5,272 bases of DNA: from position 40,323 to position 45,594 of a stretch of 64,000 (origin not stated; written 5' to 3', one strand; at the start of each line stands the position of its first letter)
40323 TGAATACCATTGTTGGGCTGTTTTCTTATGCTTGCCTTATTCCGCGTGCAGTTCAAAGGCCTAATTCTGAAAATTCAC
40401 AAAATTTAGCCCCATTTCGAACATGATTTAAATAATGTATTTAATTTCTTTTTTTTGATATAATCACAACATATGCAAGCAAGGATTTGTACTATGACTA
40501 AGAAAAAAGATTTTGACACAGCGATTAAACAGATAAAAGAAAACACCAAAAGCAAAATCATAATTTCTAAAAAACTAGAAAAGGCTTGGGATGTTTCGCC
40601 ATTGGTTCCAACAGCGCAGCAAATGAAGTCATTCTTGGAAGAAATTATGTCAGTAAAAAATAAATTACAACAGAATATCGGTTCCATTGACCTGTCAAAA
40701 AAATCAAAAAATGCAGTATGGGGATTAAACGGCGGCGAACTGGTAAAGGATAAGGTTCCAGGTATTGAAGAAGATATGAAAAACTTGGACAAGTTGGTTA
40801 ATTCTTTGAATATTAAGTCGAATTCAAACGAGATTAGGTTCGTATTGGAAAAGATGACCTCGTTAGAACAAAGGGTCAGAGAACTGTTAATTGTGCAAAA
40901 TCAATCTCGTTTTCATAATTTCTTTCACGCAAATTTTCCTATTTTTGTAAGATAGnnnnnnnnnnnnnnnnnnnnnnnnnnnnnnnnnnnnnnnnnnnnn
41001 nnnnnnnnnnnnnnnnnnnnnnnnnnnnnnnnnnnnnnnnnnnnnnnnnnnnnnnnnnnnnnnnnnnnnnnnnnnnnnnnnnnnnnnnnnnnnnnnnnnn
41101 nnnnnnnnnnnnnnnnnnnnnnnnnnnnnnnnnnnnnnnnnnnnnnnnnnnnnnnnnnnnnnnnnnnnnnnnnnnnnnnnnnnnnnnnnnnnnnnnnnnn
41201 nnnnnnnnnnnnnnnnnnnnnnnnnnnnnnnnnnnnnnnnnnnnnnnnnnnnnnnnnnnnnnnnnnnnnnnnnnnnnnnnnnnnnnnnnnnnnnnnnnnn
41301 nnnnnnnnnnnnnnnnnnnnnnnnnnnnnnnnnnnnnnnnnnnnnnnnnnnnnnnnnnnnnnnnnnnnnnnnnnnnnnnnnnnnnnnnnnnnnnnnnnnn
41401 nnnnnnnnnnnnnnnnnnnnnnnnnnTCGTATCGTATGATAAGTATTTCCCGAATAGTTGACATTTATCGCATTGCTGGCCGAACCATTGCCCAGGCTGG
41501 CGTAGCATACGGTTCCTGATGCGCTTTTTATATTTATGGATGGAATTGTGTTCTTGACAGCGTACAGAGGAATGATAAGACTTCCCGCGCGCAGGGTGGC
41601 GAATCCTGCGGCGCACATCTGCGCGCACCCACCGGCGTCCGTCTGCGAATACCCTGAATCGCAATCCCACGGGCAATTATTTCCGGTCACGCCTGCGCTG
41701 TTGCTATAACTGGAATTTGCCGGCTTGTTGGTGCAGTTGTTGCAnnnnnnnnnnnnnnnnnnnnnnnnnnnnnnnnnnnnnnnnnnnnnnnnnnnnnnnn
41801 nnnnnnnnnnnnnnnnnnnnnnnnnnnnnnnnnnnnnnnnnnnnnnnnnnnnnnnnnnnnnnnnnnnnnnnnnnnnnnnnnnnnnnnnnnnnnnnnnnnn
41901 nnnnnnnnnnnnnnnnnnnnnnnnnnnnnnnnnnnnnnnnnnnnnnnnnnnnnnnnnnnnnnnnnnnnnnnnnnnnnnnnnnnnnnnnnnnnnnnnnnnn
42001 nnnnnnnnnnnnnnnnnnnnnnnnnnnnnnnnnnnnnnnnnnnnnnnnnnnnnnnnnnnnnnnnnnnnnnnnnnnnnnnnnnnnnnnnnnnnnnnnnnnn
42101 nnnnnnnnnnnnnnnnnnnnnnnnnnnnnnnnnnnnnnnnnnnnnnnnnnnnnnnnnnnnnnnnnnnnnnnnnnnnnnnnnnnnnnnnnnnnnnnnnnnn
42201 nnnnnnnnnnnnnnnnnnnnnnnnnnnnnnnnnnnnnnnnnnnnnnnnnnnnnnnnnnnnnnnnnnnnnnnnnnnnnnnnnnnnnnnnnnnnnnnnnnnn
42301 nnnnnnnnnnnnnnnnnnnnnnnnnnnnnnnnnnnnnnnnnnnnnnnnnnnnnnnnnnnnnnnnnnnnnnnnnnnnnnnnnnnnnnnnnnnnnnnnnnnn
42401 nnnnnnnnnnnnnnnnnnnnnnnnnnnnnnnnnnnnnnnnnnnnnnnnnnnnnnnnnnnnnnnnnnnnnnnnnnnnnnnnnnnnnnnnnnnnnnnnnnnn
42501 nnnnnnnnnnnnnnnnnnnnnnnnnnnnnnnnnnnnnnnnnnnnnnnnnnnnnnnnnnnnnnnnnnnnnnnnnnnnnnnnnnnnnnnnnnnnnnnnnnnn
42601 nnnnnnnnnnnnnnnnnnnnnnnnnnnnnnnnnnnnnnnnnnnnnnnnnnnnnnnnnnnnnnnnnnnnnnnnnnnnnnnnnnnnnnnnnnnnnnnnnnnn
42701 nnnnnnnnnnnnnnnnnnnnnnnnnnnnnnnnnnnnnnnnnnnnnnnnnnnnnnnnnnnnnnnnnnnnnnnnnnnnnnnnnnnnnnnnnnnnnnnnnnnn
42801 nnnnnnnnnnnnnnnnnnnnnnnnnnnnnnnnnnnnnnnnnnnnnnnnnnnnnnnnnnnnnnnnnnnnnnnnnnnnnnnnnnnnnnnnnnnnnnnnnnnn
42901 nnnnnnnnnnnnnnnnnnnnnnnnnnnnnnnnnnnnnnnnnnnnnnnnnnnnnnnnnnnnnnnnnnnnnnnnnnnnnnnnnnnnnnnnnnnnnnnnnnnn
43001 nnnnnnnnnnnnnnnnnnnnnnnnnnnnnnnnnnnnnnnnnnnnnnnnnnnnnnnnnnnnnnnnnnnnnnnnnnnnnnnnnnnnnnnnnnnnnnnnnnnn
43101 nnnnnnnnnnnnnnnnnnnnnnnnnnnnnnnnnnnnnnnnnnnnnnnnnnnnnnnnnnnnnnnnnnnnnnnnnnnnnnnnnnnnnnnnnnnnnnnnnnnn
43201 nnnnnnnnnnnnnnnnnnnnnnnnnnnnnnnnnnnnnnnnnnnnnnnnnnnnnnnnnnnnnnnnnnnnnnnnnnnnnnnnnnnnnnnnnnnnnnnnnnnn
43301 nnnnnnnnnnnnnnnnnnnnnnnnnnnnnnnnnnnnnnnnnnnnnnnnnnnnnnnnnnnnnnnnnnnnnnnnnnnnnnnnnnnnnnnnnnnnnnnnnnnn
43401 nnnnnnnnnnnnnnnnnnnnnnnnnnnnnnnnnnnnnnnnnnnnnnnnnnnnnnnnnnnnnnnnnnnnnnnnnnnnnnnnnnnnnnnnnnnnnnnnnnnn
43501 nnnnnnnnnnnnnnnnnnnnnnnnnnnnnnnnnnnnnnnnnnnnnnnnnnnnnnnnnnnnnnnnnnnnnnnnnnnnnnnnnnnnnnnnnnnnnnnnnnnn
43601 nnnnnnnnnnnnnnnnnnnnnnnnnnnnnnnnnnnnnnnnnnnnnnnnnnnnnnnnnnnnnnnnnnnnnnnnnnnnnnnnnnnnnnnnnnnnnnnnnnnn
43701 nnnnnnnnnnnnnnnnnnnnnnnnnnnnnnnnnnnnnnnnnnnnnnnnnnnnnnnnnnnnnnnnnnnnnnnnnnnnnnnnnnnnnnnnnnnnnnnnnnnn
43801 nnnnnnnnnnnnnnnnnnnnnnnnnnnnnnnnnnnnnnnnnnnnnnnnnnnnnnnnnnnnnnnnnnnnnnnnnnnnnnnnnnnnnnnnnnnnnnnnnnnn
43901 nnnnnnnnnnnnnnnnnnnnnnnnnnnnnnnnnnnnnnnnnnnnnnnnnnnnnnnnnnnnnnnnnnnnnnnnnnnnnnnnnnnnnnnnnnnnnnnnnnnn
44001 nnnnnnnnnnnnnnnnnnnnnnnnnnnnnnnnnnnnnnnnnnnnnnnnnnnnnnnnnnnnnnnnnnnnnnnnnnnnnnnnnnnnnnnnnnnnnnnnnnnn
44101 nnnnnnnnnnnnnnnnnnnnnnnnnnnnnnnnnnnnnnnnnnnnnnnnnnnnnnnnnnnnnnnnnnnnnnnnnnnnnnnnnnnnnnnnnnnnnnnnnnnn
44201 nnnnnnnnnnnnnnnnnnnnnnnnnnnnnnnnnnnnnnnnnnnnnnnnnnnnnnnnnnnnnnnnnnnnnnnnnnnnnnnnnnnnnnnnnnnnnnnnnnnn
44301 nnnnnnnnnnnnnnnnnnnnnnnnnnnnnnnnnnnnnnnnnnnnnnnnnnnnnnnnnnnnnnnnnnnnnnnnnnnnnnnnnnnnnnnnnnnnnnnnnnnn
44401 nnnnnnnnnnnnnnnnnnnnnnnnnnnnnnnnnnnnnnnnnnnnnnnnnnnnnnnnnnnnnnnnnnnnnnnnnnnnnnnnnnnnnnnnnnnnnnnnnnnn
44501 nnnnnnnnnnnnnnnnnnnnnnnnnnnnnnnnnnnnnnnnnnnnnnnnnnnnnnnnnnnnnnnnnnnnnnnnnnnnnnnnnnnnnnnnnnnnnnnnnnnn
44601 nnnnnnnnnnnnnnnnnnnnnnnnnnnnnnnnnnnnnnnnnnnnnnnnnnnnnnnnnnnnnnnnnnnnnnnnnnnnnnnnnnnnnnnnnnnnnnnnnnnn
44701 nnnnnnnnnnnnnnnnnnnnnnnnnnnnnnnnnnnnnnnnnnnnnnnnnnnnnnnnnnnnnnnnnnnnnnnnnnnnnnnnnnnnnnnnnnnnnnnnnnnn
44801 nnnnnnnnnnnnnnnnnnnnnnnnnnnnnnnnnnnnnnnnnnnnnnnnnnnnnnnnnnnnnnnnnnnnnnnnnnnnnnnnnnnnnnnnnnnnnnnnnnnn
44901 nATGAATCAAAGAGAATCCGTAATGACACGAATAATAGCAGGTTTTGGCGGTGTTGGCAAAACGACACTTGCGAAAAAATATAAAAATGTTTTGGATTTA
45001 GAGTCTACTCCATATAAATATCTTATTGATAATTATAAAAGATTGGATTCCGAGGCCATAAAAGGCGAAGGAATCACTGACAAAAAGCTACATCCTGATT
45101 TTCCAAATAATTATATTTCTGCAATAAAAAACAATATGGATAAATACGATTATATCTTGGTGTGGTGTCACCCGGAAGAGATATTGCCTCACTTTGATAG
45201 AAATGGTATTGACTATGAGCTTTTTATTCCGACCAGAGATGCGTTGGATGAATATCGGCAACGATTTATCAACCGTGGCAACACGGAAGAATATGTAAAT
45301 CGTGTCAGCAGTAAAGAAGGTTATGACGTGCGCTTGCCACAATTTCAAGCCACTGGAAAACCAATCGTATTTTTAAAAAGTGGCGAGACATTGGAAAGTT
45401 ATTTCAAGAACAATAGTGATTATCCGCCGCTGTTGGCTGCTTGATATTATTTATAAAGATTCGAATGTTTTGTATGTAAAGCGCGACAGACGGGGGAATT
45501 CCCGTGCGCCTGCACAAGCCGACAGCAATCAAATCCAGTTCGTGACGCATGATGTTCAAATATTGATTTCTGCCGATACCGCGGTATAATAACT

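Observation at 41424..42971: Eukaryote-like (Ephrin-receptor/VSP-like) cysteine-rich repeat protein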

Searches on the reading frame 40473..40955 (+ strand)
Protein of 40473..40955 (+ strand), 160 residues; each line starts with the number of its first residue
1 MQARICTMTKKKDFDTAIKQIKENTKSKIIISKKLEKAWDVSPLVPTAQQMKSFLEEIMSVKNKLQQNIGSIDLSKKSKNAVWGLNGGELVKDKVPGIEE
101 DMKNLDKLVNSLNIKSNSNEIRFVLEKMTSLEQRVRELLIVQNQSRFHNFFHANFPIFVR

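Call 10: search_protein_families(library=pfam, proteins=[window:40473-40955:+], max_evalue=0.01)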
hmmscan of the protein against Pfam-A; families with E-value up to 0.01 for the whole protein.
window:40473-40955:+ (160 aa): 2 families
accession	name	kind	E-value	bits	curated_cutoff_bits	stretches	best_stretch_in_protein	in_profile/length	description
PF07889.17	DUF1664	-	0.00043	20.7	34.6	1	48-116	47-117/124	Protein of unknown function (DUF1664)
PF21718.4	KH_DTX3L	-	0.0057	16.9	27.4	1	11-102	23-108/128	DTX3L, KH-like domain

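Call 35: search_protein_families(library=ncbifam, proteins=[window:40473-40955:+], max_evalue=1)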
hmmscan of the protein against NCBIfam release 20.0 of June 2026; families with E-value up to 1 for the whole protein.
window:40473-40955:+ (160 aa): 3 families
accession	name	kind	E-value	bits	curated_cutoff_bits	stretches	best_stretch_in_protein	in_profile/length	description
NF042955.1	Ppl_antiphage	equivalog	0.0048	14.9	1000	1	10-144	471-601/882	anti-phage protein Ppl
NF010396.0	PRK13824.1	domain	0.015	14.2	390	1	39-144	139-241/404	replication protein C domain-containing protein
NF006319.0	PRK08527.1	equivalog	0.048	12.1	905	1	7-54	511-557/565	acetolactate synthase large subunit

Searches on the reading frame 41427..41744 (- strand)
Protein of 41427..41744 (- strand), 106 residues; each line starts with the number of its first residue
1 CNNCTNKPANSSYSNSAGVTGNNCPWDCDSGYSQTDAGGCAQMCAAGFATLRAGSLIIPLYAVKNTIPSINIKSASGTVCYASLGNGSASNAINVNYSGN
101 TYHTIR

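Call 14: find_homologous_proteins(query=A2, max_evalue=0.01)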
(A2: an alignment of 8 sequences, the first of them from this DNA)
Query A2 (8 sequences) (106 aa, profile of the alignment): 6 proteins with E <= 0.01 among 394 candidates.
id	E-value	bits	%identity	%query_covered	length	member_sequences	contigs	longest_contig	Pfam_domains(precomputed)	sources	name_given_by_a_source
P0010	1.9e-37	145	49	97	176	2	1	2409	-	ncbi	-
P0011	1.1e-28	117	33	99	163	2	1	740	-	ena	-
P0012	1.1e-23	101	55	75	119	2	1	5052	-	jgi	jgi:hypothetical protein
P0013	3.9e-20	90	45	77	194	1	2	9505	-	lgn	-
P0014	2.6e-18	84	39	96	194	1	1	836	-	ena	-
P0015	5.9e-17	80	45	61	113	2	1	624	-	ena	-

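Call 19: find_related_loci(query=A3, collection=genome_contigs, flank=6000)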
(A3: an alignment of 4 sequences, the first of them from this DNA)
Query A3 (106 aa) in genome_contigs; peptide patterns used: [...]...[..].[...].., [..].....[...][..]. (x = any residue, [..] = any of these).
120 stretches matched a pattern; 2 encode a relative of the query (tblastn E <= 1e-3); 2 distinct loci.
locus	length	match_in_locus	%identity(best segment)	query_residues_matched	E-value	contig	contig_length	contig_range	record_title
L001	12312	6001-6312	50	1-106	2e-26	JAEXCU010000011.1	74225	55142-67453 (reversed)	MAG: Proteobacteria bacterium isolate OH_HBB_125 k127_405824, whole genome shotgun sequence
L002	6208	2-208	59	37-106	7e-22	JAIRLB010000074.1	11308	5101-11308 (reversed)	MAG: Rickettsiales bacterium isolate Cc175_bin31 k119_2434618, whole genome shotgun sequence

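Call 26: search_protein_representatives(alignment_id=A2)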
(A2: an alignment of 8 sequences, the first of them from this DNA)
Query: 8 sequences, 103 profile positions. Proteins with E-value up to 0.001 (for the whole library): 580; up to 1e-10: 370; up to 1e-30: 32. The best 150 are listed.
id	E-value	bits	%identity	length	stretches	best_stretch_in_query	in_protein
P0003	4.4e-44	165.0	-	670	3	2-103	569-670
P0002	9.6e-44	163.9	-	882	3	2-103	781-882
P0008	4.7e-41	155.3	-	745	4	1-103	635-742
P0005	2.2e-38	146.7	-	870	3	8-103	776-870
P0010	5.9e-38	145.3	-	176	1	2-103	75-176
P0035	1.3e-37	144.2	-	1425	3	3-102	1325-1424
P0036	7.4e-37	141.8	-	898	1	2-102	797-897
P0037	7.9e-37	141.7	-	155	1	2-102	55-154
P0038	1.5e-36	140.8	-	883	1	2-103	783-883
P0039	2.2e-36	140.3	-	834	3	6-103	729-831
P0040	3.2e-36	139.8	-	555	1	2-103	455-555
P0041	4.9e-36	139.2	-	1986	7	2-102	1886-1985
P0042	8.0e-36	138.5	-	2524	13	2-102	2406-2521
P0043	8.1e-36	138.5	-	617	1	2-102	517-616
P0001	1.4e-35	137.7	-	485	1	2-102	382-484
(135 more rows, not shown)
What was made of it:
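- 41427..41627 (-): Family-defining C-terminal domain (res 449-515, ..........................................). Exhaustive HMM search: 580 cluster representatives at E<=1e-3 and 370 at E<=1e-10 (call 26).
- On Uncharacterised C-terminal-domain family (defined here by alignments A2 and A4): 137.7 bits in the exhaustive search (P0001; call 26).
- Tried and rejected: The exhaustive profile search was needed (call 26).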

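Call 42: predict_structure(alignment_id=A4)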
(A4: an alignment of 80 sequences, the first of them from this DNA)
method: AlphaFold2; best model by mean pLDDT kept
length: 106 residues; sequences in the alignment: 80
mean_pLDDT: 94.5   pTM: 0.81
mean pLDDT of the five models: 94.5, 93.9, 93.5, 93.1, 93.0
residues with pLDDT >= 90: 94; 70-90: 10; 50-70: 2; < 50: 0
segments of 3 or more residues with pLDDT < 50: none
pLDDT, mean of each block of 10 residues (from residue 1): 87 86 93 96 95 97 97 96 98 98 98
secondary structure, 60 per line:
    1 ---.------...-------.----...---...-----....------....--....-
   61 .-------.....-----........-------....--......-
elements in order: E11-13 E26-28 E32-34 E40-43 E50-53 E56-59 E69-73 E79-86 E94-97 E100-105
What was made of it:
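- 41427..41627 (-): AF2 pLDDT 94.5, seven short beta strands (call 42).
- On Known C-terminal sorting or anchor domains (T9SS CTD, autotransporter barrel, YadA-type anchor): The predicted strands are 4-8 residues long, too short to span a membrane (call 42).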

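Call 47: fold_search(model_id=the predicted structure, library=pdb)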
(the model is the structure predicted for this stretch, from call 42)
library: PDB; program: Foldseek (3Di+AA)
matches with E <= 10: 66; with E <= 0.001: 0
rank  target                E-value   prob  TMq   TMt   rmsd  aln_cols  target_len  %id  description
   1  9qcc_Q                2.3e+00  0.06  0.16  0.05  13.8        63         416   13  Activated XauSPARDA filament assembly with bound dsDNA substrate (released 2025-12-17)
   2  9qcc_A                2.8e+00  0.05  0.15  0.06  14.1        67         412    4  Activated XauSPARDA filament assembly with bound dsDNA substrate (released 2025-12-17)
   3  9vx6_X                3.0e+00  0.04  0.15  0.05  14.6        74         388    9  Helical structure of gRNA-tDNA SPARDA complex (released 2026-01-14)
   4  9vx1_E                3.5e+00  0.03  0.15  0.08  11.5        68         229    7  The cryo-EM structure of gRNA-bound SPARDA complex (released 2026-01-14)
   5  3pla_E                3.7e+00  0.10  0.22  0.12   6.5        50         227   14  Crystal structure of a catalytically active substrate-bound box C/D RNP from Sulfolobus solfataricus (released 2011-01-26)
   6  3em0_B                3.7e+00  0.03  0.14  0.12  11.0        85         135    5  Crystal structure of Zebrafish Ileal Bile Acid-Bindin Protein complexed with cholic acid (crystal form B). (released 2009-01-13)
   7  4ely_C                3.9e+00  0.04  0.18  0.19  12.0        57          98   18  CCDBVFI:GYRA14EC (released 2012-05-30)
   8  5fhe_A                3.9e+00  0.03  0.15  0.06  11.7        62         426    6  Crystal structure of Bacteroides Pif1 bound to ssDNA (released 2016-03-30)
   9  6mrm_A                4.2e+00  0.03  0.17  0.08  12.6        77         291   12  Red Clover Necrotic Mosaic Virus (released 2019-10-16)
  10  3id6_C                4.4e+00  0.12  0.22  0.12   5.1        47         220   11  Crystal structure of Sulfolobus solfataricus Nop5 (1-262) and fibrillarin complex (released 2009-08-25)
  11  3id5_B                4.4e+00  0.09  0.20  0.11   6.6        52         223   13  Crystal structure of Sulfolobus solfataricus C/D RNP assembled with Nop5, fibrillarin, L7Ae and a split half C/D RNA (released 2009-08-25)
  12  8d3t_A                4.4e+00  0.04  0.20  0.07  10.1        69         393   12  Crystal structure of GalS1 from Populus trichocarpas (released 2023-03-15)
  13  1wqk_MODEL_1_A        4.9e+00  0.07  0.17  0.33   4.8        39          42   18  Solution structure of APETx1, a specific peptide inhibitor of human Ether-a-go-go-related gene potassium chann (released 2005-03-08)
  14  8e1z_B                5.2e+00  0.02  0.18  0.14  12.1        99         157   13  Crystal structure of Plasmodium falciparum ookinete surface antigen Pfs28 (released 2022-11-30)
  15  2ae5_B                5.8e+00  0.02  0.13  0.04  11.8        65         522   14  Glutaryl 7-Aminocephalosporanic Acid Acylase: mutational study of activation mechanism (released 2006-01-24)
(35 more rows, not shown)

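Call 53: fold_search(model_id=the predicted structure, library=viral)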
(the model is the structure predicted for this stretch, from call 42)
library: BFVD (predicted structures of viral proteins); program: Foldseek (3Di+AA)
matches with E <= 10: 145; with E <= 0.001: 0
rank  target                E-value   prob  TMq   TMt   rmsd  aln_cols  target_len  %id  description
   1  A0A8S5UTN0            1.9e-01  0.97  0.38  0.07   3.4        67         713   19  Uncharacterized protein [Myoviridae sp. ctYA416]
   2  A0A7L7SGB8            6.7e-01  0.13  0.19  0.21  12.1        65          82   11  (no name in the UniProt tables at hand)
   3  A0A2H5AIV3            7.0e-01  0.08  0.18  0.10  19.4        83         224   10  (no name in the UniProt tables at hand)
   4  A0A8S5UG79            1.4e+00  0.44  0.24  0.17   3.1        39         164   20  Uncharacterized protein [Myoviridae sp. ctshb19]
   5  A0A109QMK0            1.5e+00  0.08  0.22  0.10  22.1       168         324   10  Truncated ORF151A [Cyprinid herpesvirus 2]
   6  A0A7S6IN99            1.5e+00  0.06  0.16  0.06  12.2        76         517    9  Putative capsid protein [Alteromonas phage phiAFP1]
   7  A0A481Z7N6            1.7e+00  0.06  0.13  0.04   9.9        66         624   18  DNA-directed RNA polymerase (Fragment) [Pithovirus LCPAC302]
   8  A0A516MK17            2.0e+00  0.16  0.23  0.36   4.5        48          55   19  (no name in the UniProt tables at hand)
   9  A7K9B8                2.0e+00  0.03  0.16  0.09  10.3        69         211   14  Uncharacterized protein z508R [Chlorovirus heliozoae]
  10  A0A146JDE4            2.1e+00  0.16  0.29  0.17   9.5        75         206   11  (no name in the UniProt tables at hand)
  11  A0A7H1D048            2.2e+00  0.04  0.22  0.13  20.7       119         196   13  Fiber protein (Fragment) [Fowl aviadenovirus E]
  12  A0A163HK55            2.4e+00  0.05  0.22  0.07  20.8        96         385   11  Fiber [Bat mastadenovirus WIV10]
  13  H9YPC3                2.4e+00  0.04  0.15  0.12   8.2        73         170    5  (no name in the UniProt tables at hand)
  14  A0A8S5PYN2            2.5e+00  0.03  0.18  0.12  16.8       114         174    9  Uncharacterized protein [Siphoviridae sp. ctMOb8]
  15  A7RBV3                2.6e+00  0.08  0.19  0.26   9.0        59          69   17  (no name in the UniProt tables at hand)
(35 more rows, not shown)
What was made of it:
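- One weak structural hit is to an uncharacterised myovirus protein (probability 0.97, E=0.19, TMq 0.38; call 53).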

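Call 55: find_related_loci(query=A3, collection=viral_contigs, flank=5000)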
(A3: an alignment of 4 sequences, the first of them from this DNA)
Query A3 (106 aa) in viral_contigs; peptide patterns used: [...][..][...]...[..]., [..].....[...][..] (x = any residue, [..] = any of these).
74 stretches matched a pattern, but none encodes a relative of the query by tblastn (E <= 1e-3).

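Call 56: find_related_loci(query=A3, collection=metagenome_contigs, flank=6000)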
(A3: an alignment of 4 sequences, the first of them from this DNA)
Query A3 (106 aa) in metagenome_contigs; peptide patterns used: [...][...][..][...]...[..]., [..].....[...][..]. (x = any residue, [..] = any of these).
128 stretches matched a pattern, but none encodes a relative of the query by tblastn (E <= 1e-3).
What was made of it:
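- Tried and rejected: Scanning viral and metagenome contigs with patterns from the tail alignment found nothing (calls 55, 56).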

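Call 57: find_homologous_proteins(query=A4, max_evalue=0.001)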
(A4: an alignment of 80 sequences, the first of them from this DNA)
Query A4 (80 sequences) (106 aa, profile of the alignment): 6 proteins with E <= 0.001 among 273 candidates.
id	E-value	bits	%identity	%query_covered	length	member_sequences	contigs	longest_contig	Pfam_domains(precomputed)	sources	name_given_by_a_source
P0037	5.4e-34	134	47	100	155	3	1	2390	-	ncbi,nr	ncbi:MAG: hypothetical protein IKW57_00005, partial [Alphaproteobacteria bacterium]|nr:hypothetical 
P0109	8.4e-28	114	36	75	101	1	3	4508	-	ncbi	-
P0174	4.0e-26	109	47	75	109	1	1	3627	-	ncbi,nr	ncbi:MAG: hypothetical protein K2L94_04895, partial [Alphaproteobacteria bacterium]|nr:hypothetical 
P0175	3.6e-25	106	39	95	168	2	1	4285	-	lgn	-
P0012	7.6e-25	105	55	75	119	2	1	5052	-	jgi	jgi:hypothetical protein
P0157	8.6e-21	92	42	61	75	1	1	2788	-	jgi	-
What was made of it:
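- Tried and rejected: Short members made of the tail alone carry no precomputed Pfam hit (calls 14, 57), so DUF8003 is probably not the tail.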

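Call 59: find_encoding_contigs(protein=P0037, flank=3000, max_places=3)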
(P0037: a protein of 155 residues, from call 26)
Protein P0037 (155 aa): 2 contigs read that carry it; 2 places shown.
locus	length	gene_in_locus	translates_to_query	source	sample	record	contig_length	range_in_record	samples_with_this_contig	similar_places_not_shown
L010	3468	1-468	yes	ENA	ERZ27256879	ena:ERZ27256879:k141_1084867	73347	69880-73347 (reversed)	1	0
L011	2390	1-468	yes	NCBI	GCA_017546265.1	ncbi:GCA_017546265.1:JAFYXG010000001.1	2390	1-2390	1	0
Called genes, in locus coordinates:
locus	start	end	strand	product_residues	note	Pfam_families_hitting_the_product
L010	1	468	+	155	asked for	?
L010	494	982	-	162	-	-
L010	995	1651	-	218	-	-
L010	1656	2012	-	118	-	-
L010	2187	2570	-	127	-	PF00411:Ribosomal_S11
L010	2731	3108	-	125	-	PF00416:Ribosomal_S13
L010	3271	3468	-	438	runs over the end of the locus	PF00344:SecY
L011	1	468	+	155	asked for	?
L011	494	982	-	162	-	-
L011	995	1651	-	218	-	-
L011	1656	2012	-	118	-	-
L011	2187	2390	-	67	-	PF00411:Ribosomal_S11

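Call 80: search_solved_structures(query=A4, max_evalue=10, show_alignments=2)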
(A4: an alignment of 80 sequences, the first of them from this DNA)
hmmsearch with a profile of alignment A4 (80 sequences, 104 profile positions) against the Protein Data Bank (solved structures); distinct sequences matched with E-value up to 10: 1.
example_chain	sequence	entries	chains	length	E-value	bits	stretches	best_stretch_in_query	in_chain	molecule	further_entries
4e6z_A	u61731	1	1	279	0.81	13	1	57-100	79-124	Apicoplast TIC22, putative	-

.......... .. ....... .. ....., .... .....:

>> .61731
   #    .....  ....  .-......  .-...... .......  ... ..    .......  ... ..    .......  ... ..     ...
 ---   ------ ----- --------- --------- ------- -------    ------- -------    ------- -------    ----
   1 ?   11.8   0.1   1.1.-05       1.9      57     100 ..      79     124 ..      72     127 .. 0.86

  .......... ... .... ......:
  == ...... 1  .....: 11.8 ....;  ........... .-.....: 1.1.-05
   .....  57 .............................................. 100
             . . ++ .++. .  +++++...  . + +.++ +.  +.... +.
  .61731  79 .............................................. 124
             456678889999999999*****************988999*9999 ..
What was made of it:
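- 41427..41627 (-): No PDB sequence relative (call 80).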

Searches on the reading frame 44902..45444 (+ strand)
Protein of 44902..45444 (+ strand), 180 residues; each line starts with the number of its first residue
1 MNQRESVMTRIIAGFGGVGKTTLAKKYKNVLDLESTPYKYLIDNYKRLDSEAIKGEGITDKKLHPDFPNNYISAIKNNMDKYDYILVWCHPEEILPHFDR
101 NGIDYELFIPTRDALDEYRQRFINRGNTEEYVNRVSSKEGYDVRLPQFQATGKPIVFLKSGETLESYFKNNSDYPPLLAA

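Call 10: search_protein_families(library=pfam, proteins=[window:44902-45444:+], max_evalue=0.01)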
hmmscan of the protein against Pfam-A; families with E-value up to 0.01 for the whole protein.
window:44902-45444:+ (180 aa): 0 families

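Call 35: search_protein_families(library=ncbifam, proteins=[window:44902-45444:+], max_evalue=1)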
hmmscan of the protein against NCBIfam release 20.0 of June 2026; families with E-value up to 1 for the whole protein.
window:44902-45444:+ (180 aa): 6 families
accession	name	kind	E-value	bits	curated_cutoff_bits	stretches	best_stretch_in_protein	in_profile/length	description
NF005655.0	PRK07429.1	subfamily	0.00084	18.6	236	1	5-77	6-73/326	phosphoribulokinase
NF008751.0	PRK11784.1-3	equivalog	0.061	12.5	361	1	7-35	143-171/367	tRNA 2-selenouridine(34) synthase MnmH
NF010248.0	PRK13695.1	equivalog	0.071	12.8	156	1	11-32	7-28/180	NTPase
NF003122.0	PRK04040.1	equivalog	0.12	11.9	155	1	8-40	3-30/189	adenylate kinase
NF005994.0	PRK08118.1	equivalog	0.13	12.3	215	1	11-34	5-28/172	DNA topology modulation protein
NF010555.0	PRK13949.1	equivalog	0.15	12.2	180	1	11-47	4-42/175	shikimate kinase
